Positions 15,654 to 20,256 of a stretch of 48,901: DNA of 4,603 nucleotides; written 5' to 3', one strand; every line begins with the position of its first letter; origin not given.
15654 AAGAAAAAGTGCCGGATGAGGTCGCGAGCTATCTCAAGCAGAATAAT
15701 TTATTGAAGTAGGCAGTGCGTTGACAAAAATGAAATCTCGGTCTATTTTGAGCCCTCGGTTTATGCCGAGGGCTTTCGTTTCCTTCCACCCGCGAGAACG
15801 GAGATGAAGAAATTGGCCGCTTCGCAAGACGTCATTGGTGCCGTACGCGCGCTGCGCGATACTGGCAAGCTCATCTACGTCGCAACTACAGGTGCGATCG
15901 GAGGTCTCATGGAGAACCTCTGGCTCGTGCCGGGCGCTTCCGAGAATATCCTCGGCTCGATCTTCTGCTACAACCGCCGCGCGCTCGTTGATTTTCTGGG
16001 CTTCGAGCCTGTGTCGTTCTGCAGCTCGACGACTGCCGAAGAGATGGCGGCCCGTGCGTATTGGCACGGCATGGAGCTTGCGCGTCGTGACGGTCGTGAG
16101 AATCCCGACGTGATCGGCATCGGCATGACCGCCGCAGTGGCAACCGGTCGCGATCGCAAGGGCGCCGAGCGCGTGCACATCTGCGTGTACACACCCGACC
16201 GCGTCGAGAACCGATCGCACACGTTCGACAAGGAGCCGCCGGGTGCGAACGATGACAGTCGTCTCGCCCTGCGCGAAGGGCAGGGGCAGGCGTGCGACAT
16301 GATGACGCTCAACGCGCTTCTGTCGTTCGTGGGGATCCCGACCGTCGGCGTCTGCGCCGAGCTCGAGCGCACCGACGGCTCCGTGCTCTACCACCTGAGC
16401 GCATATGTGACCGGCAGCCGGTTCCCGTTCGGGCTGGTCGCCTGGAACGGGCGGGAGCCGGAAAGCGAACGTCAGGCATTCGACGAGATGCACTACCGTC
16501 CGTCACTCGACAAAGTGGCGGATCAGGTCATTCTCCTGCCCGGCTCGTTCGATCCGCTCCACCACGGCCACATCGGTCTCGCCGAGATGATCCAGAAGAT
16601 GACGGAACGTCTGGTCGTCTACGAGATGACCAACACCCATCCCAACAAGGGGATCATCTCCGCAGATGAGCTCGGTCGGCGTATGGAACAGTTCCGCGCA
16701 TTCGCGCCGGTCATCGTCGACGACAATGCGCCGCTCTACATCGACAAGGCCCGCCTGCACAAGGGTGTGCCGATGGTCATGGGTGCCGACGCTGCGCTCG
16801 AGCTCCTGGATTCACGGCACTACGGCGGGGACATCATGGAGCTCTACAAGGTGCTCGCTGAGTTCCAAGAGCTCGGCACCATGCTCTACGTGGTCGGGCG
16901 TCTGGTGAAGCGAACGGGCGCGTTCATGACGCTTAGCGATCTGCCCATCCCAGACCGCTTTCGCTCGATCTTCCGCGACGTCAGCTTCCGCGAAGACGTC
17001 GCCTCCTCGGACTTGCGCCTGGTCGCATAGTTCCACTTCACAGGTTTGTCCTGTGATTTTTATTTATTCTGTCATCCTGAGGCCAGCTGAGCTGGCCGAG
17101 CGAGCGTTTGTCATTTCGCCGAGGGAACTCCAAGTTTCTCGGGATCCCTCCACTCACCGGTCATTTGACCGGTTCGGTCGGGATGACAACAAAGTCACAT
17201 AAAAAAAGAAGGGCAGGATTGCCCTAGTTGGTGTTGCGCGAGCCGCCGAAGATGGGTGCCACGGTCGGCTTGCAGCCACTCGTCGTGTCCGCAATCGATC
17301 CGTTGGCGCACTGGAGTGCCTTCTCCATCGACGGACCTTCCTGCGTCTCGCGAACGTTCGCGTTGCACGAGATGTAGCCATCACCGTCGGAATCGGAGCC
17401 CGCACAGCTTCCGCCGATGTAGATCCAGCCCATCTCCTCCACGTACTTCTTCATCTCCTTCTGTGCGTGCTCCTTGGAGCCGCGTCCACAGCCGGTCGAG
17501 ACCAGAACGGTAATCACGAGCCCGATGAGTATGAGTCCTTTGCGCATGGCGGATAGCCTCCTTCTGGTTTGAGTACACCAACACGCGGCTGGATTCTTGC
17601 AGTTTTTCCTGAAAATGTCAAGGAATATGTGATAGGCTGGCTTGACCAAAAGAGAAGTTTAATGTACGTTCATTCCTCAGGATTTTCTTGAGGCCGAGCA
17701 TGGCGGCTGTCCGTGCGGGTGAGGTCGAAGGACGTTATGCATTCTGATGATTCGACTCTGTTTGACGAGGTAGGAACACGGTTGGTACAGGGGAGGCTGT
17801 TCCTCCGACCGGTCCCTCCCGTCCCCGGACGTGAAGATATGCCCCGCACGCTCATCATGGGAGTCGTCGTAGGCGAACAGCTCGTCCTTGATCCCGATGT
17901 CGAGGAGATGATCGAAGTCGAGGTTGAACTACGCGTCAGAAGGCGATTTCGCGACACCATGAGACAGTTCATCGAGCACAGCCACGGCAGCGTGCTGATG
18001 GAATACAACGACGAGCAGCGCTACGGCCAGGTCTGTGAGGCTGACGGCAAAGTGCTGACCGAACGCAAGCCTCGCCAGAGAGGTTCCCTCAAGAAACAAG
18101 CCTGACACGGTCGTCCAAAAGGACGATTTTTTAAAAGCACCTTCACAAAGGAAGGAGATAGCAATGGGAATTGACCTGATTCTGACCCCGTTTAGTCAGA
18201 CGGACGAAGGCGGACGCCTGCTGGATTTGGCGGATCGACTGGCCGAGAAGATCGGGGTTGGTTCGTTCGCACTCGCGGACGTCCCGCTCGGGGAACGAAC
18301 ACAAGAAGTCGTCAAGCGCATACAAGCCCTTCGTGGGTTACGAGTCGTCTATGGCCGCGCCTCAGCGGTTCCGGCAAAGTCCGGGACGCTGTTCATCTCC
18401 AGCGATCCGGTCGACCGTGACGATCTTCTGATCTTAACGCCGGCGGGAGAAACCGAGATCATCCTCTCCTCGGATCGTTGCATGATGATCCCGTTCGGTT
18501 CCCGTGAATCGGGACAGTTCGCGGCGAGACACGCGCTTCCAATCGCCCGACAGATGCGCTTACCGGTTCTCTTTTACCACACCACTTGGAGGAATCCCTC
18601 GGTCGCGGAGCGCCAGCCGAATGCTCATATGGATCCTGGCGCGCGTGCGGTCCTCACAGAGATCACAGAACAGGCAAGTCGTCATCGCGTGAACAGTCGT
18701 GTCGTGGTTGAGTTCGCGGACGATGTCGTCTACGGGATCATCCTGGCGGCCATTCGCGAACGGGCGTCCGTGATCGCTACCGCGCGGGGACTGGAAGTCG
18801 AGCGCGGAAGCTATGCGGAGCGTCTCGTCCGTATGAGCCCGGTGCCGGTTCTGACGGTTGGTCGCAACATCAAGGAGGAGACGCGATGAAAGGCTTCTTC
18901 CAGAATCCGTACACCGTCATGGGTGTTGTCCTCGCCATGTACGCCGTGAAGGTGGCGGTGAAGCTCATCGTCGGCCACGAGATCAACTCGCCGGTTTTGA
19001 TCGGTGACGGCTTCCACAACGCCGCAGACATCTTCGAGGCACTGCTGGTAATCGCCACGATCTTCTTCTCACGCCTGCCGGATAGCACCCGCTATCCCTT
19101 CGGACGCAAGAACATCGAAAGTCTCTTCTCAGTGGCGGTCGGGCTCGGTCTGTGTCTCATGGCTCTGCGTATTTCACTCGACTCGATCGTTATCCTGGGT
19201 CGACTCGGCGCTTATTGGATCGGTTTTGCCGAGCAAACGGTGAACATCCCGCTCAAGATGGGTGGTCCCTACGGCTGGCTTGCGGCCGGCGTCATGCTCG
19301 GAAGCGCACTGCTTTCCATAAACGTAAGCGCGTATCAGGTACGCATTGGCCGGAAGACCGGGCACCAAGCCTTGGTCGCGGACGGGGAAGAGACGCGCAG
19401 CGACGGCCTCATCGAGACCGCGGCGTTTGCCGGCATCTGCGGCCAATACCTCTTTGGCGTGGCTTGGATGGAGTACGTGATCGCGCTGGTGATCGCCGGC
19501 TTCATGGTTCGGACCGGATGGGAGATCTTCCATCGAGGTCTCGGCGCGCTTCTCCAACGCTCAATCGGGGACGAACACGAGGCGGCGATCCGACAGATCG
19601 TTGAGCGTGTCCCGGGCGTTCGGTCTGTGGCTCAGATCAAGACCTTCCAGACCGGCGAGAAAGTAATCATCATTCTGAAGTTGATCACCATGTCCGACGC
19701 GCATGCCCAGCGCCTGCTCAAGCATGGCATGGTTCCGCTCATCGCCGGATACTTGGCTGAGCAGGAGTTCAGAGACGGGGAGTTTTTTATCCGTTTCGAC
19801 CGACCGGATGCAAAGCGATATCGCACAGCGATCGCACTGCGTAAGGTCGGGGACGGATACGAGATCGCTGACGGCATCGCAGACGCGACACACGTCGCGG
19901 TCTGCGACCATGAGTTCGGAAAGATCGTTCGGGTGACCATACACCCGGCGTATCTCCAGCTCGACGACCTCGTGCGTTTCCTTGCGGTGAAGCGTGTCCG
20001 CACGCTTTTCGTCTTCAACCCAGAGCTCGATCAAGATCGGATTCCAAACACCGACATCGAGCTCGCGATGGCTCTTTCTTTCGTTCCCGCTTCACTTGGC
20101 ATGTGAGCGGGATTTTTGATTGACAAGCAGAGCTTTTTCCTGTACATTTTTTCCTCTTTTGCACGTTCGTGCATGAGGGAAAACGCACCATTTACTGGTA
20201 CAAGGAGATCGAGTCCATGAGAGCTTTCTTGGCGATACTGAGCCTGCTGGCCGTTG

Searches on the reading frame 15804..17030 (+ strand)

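Call 101: search_protein_families(library=pfam, proteins=[window:15804-17030:+], max_evalue=0.00001)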
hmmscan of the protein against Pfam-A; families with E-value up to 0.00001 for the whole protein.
window:15804-17030:+ (408 aa): 1 family
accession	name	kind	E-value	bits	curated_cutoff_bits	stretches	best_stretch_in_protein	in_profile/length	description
PF01467.32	CTP_transf_like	-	7.1e-09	36.4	21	1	244-357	1-101/133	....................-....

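Call 103: search_protein_families(library=ncbifam, proteins=[window:15804-17030:+], max_evalue=0.001)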
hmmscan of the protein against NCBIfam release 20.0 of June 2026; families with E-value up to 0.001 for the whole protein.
window:15804-17030:+ (408 aa): 2 families
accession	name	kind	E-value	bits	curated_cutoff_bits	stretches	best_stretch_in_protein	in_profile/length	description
TIGR00125.1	cyt_tran_rel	domain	4e-07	30.1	27.7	1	243-303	2-62/65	adenylyltransferase/cytidyltransferase family protein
TIGR01510.1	coaD_prev_kdtB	equivalog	1.3e-05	25.3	103.3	1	244-327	3-86/155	pantetheine-phosphate adenylyltransferase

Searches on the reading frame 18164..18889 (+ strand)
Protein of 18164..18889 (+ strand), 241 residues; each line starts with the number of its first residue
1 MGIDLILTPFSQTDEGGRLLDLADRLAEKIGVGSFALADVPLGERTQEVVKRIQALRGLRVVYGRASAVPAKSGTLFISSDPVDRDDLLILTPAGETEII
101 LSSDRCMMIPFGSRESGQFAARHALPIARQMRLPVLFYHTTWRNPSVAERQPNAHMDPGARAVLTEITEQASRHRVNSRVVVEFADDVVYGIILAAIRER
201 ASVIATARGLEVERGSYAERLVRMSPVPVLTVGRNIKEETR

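Call 101: search_protein_families(library=pfam, proteins=[window:18164-18889:+], max_evalue=0.00001)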
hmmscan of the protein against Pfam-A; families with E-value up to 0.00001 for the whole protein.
window:18164-18889:+ (241 aa): 1 family
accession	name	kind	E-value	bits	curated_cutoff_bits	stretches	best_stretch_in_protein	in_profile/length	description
PF00582.32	Usp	-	9.2e-06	26.7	24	0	108-232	6-140/141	Universal stress protein family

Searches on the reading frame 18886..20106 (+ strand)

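Call 3: search_protein_families(library=pfam, proteins=[window:18886-20106:+], max_evalue=0.01)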
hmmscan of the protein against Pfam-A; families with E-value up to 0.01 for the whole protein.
window:18886-20106:+ (406 aa): 2 families
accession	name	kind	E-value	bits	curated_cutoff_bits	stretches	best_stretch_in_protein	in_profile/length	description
PF01545.26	Cation_efflux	-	5.4e-25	88.8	26.6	1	14-222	3-197/198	Cation efflux family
PF16916.11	ZT_dimer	-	5.3e-05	23.6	26.7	1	229-277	3-54/78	Dimerisation domain of Zinc Transporter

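Call 4: search_protein_families(library=ncbifam, proteins=[window:18886-20106:+], max_evalue=0.01)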
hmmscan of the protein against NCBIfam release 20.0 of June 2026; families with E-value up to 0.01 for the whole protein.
window:18886-20106:+ (406 aa): 10 families
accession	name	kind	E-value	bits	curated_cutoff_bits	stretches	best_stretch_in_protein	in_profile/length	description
TIGR01297.1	CDF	superfamily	7.9e-33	113.9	82.35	1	12-271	5-249/285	cation diffusion facilitator family transporter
NF033615.1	CDF_MamM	equivalog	1.1e-18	67.4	350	1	13-266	13-250/290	magnetosome biogenesis CDF transporter MamM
NF033616.1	CDF_MamB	equivalog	2.4e-17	63.4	350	1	20-266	17-245/284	magnetosome biogenesis CDF transporter MamB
NF052621.1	MngEfTpMntE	equivalog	7.6e-16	58.4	500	1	13-271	9-249/293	manganese efflux transporter MntE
NF052602.1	Zn_efflux_Cdf31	equivalog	3.8e-15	56.1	460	1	11-270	9-257/299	CDF family zinc efflux transporter Cdf31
NF050169.1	CatEfflxFieF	equivalog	1.5e-14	53.9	420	1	135-266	114-244/282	cation efflux pump FieF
NF007064.0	PRK09509.1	equivalog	5.4e-13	48.6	447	1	141-271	125-253/300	CDF family cation-efflux transporter FieF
NF033827.1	CDF_efflux_DmeF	equivalog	2.8e-09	36.8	250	1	14-104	20-111/309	CDF family Co(II)/Ni(II) efflux transporter DmeF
NF040994.1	MamV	equivalog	1.7e-07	30.6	500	1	33-266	35-249/319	CDF transporter MamV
NF002923.0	PRK03557.1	equivalog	0.0002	20.7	408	0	195-279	185-270/313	CDF family zinc transporter ZitB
